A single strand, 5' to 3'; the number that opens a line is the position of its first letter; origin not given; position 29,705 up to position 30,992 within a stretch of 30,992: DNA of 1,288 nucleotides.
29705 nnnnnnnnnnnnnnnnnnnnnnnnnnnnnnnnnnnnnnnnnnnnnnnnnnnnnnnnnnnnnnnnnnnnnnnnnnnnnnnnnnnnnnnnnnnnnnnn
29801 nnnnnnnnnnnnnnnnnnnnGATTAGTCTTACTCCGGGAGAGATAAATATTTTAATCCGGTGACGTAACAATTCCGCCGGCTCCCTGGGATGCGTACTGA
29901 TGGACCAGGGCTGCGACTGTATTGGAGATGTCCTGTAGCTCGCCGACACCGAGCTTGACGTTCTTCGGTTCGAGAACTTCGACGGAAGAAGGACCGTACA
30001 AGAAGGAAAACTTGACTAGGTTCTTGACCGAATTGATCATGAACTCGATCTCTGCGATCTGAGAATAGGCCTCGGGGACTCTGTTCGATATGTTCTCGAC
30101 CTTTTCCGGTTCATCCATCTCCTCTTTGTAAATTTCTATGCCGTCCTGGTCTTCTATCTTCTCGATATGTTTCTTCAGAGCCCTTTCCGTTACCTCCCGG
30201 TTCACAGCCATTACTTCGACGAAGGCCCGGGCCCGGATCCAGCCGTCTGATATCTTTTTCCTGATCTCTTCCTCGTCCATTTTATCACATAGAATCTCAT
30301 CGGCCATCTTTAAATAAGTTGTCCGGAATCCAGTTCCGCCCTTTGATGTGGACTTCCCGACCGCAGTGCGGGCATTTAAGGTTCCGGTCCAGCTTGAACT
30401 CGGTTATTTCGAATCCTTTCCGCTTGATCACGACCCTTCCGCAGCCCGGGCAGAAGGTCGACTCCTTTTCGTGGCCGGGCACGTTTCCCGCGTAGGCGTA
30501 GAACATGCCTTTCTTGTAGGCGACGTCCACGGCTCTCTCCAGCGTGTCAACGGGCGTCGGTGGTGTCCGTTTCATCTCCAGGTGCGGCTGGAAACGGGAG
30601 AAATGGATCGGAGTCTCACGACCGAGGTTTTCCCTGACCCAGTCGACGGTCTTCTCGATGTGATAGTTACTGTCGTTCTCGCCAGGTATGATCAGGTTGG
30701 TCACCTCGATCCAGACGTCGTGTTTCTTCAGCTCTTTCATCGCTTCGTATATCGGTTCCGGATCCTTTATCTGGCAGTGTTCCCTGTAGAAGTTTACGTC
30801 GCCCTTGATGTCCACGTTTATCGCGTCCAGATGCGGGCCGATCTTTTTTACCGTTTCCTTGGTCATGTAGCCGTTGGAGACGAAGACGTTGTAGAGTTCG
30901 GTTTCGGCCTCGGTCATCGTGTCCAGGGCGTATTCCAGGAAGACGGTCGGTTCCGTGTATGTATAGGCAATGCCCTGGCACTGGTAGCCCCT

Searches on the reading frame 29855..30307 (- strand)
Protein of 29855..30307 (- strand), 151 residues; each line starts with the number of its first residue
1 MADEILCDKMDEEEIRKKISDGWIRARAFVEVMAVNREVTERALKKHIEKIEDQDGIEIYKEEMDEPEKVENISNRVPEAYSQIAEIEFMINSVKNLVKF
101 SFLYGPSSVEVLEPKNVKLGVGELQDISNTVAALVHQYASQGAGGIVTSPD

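Call 5: search_protein_families(library=pfam, proteins=[window:29855-30307:-], max_evalue=0.01)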
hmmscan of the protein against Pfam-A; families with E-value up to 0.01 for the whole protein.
window:29855-30307:- (151 aa): 0 families

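Call 7: search_protein_families(library=ncbifam, proteins=[window:29855-30307:-], max_evalue=0.01)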
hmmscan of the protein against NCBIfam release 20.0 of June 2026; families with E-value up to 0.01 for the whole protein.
window:29855-30307:- (151 aa): 1 family
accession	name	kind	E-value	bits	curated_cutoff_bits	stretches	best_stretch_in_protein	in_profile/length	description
NF049857.1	InaC_CT813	equivalog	0.0092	15.9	200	0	6-110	90-194/241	inclusion membrane protein InaC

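Call 62: find_homologous_proteins(query=window:29855-30307:-)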
Query window:29855-30307:- (151 aa): 30 proteins with E <= 0.001 among 85 candidates.
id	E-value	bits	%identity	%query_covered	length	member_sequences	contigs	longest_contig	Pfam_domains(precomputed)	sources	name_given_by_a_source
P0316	1.3e-90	319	100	100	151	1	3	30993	PF27325.1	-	-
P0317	2.6e-62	227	70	97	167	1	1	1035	PF27325.1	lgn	-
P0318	2.1e-60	221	71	94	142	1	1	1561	PF27325.1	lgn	-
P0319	2.9e-60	220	71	94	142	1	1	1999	PF27325.1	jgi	jgi:hypothetical protein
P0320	3.7e-59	217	70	95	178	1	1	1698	PF27325.1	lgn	-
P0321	9.3e-58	212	69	94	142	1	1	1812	PF27325.1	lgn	-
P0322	3.7e-57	210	68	94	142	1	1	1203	PF27325.1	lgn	-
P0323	9.7e-57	209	67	94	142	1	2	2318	PF27325.1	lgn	-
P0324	1.2e-56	209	67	94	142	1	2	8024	PF27325.1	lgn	-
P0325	1.4e-55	205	66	94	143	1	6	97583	PF27325.1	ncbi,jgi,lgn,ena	-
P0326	1.4e-55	205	65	94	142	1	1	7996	PF27325.1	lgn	-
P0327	3.2e-55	204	67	94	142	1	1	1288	PF27325.1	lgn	-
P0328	2.6e-54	201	64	93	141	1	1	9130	PF27325.1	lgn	-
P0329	1.1e-53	199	64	94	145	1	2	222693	PF27325.1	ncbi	ncbi:MAG: hypothetical protein ACLFQ8_00630 [Candidatus Aenigmatarchaeota archaeon]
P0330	1.6e-53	199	61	94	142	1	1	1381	PF27325.1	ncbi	ncbi:MAG: hypothetical protein ABEJ72_04240 [Candidatus Aenigmatarchaeota archaeon]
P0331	2.1e-53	198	64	94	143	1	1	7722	PF27325.1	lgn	-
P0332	1.7e-52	195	64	94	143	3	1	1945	PF27325.1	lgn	-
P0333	1.1e-51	193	62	93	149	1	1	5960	PF27325.1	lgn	-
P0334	2.0e-51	192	63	94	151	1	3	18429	PF27325.1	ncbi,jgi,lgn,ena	-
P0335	3.5e-51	191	65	93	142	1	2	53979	PF27325.1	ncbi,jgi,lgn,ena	-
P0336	6.2e-51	190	63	94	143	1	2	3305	PF27325.1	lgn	-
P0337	8.3e-51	190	65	86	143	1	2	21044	PF27325.1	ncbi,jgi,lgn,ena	-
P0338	6.0e-50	187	64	94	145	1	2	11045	PF27325.1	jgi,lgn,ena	-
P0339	3.4e-49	185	59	94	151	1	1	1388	PF27325.1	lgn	-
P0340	5.9e-49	184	61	94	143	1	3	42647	PF27325.1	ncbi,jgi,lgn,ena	-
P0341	1.7e-48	182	60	94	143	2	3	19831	PF27325.1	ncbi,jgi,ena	-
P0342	1.2e-40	157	52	92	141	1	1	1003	PF27325.1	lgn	-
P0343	9.7e-36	141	59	79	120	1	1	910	PF27325.1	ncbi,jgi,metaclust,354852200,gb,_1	metaclust:\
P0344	1.6e-24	105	38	93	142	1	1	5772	PF27325.1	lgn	-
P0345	4.2e-4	38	32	87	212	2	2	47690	PF27325.1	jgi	-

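Call 69: predict_structure(alignment_id=A5)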
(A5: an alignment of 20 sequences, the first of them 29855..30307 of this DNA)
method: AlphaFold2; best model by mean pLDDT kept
length: 151 residues; sequences in the alignment: 20
mean_pLDDT: 87.6   pTM: 0.78
mean pLDDT of the five models: 87.6, 84.7, 84.4, 83.9, 80.8
residues with pLDDT >= 90: 107; 70-90: 27; 50-70: 6; < 50: 11
segments of 3 or more residues with pLDDT < 50: 1-4, 145-151
pLDDT, mean of each block of 10 residues (from residue 1): 58 94 97 94 95 95 95 86 97 94 92 93 92 86 52 36
secondary structure, 60 per line:
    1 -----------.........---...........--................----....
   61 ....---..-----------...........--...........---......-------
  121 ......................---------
elements in order: H12-20 E24-34 H37-52 E57-64 E81-91 H94-104 E108-113 H121-142

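Call 71: fold_search(model_id=the predicted structure, library=pdb)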
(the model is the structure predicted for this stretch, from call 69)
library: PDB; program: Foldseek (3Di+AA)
matches with E <= 10: 1000; with E <= 0.001: 0
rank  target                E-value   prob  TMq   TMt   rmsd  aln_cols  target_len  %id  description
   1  3qbc_B                1.0e-02  0.99  0.37  0.35   6.3       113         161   16  Structure and design of a new pterin site inhibitor of S. aureus HPPK (released 2012-01-25)
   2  3qbc_A                1.1e-02  0.97  0.36  0.35   9.2       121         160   16  Structure and design of a new pterin site inhibitor of S. aureus HPPK (released 2012-01-25)
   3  7pnt_E                1.2e-02  0.99  0.39  0.46  12.1       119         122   16  Assembly intermediate of mouse mitochondrial ribosome small subunit without mS37 in complex with RbfA and Tfb1m (released 2022-06-15)
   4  7pnv_E                1.4e-02  0.99  0.40  0.48   7.3       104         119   17  Assembly intermediate of mouse mitochondrial ribosome small subunit without mS37 in complex with RbfA and Mettl15 (released 2022-06-15)
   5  6spc_f                1.5e-02  0.91  0.32  0.42  10.1       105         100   15  Pseudomonas aeruginosa 30s ribosome from an aminoglycoside resistant clinical isolate (released 2019-10-16)
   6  5etq_A                1.6e-02  0.99  0.39  0.38   6.8       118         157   17  S. aureus 6-hydroxymethyl-7,8-dihydropterin pyrophosphokinase complexed with AMPCPP and inhibitor at 1.96 angstrom res (released 2016-05-04)
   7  8rwg_e                1.8e-02  0.94  0.36  0.47  10.1       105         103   16  PAO1 wild-type ribosome, R, reference map (released 2025-02-12)
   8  6spe_f                1.8e-02  0.91  0.36  0.46  11.6       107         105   17  Pseudomonas aeruginosa 30s ribosome from a clinical isolate (released 2019-10-16)
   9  3jd5_F                1.9e-02  0.99  0.41  0.48   8.2       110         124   16  Cryo-EM structure of the small subunit of the mammalian mitochondrial ribosome (released 2016-07-13)
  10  7unr_f                2.0e-02  0.94  0.37  0.47  11.3       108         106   18  Pseudomonas aeruginosa 70S ribosome initiation complex bound to compact IF2-GDP (composite structure I-A) (released 2022-06-22)
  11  2j5a                  2.2e-02  0.99  0.43  0.58   7.2       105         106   12  Folding of S6 structures with divergent amino-acid composition: pathway flexibility within partly overlapping foldons (released 2006-10-25)
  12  2bxj_A                2.3e-02  0.96  0.37  0.51   7.1       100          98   14  Double Mutant of the Ribosomal Protein S6 (released 2005-10-26)
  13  4cyu_C                2.4e-02  0.99  0.41  0.39   6.7       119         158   18  Staphylococcus aureus 7,8-Dihydro-6-hydroxymethylpterin- pyrophosphokinase in complex with AMPCPP (released 2015-01-28)
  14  9fhl_L                2.6e-02  0.66  0.27  0.36   7.5       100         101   17  High-resolution cryo-EM structure of Saccharolobus solfataricus 30S ribosomal subunit bound to mRNA and initiator tRNA (released 2025-01-15)
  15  4v5o_AJ               2.8e-02  0.93  0.33  0.43   6.9        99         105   12  CRYSTAL STRUCTURE OF THE EUKARYOTIC 40S RIBOSOMAL SUBUNIT IN COMPLEX WITH INITIATION FACTOR 1. (released 2014-07-09)
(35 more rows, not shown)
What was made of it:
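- Tried and rejected: The AF2 model is confident (pLDDT 87.6), but Foldseek finds nothing better than E 0.01, a generic ferredoxin-like fold (calls 69, 71).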

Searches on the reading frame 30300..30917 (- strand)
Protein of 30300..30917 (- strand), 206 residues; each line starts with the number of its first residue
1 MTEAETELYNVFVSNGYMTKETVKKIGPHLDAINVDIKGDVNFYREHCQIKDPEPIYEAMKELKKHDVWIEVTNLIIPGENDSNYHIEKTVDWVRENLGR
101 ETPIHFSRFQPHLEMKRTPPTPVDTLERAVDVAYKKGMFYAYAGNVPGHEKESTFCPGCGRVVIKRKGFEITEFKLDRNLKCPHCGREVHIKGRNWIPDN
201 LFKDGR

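Call 5: search_protein_families(library=pfam, proteins=[window:30300-30917:-], max_evalue=0.01)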
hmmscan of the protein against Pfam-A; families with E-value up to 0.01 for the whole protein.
window:30300-30917:- (206 aa): 8 families
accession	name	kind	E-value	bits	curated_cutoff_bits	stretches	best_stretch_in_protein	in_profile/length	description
PF04055.27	Radical_SAM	-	3.4e-08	34.3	29.5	1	7-84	77-158/166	Radical SAM superfamily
PF14690.11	Zn_ribbon_ISL3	-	0.001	19.9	25.5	0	154-169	3-18/47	zinc-finger of transposase IS204/IS1001/IS1096/IS1165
PF02591.20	Zn_ribbon_9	-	0.0016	18.9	29.1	0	180-187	24-31/33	C4-type zinc ribbon domain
PF25164.1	CoiA_N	-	0.002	18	26.3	0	173-192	11-30/50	Competence protein CoiA, N-terminal domain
PF12773.13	DZR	-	0.0024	18.5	27.3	1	151-194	10-39/45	Double zinc ribbon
PF13240.11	Zn_Ribbon_1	-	0.0025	18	25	0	150-161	10-21/23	zinc-ribbon domain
PF24460.1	DUF7575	-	0.0063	16.3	28.5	0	181-189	5-13/28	Domain of unknown function (DUF7575)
PF08209.17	Sgf11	-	0.0078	16.2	26.4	0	181-190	6-15/33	Sgf11 (transcriptional regulation protein)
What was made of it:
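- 30297..30992 (-): Radical SAM enzyme gene, cut off by the end of the window. It overlaps the MJ0538-family gene by 11 nt. Pfam Radical_SAM (call 5).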
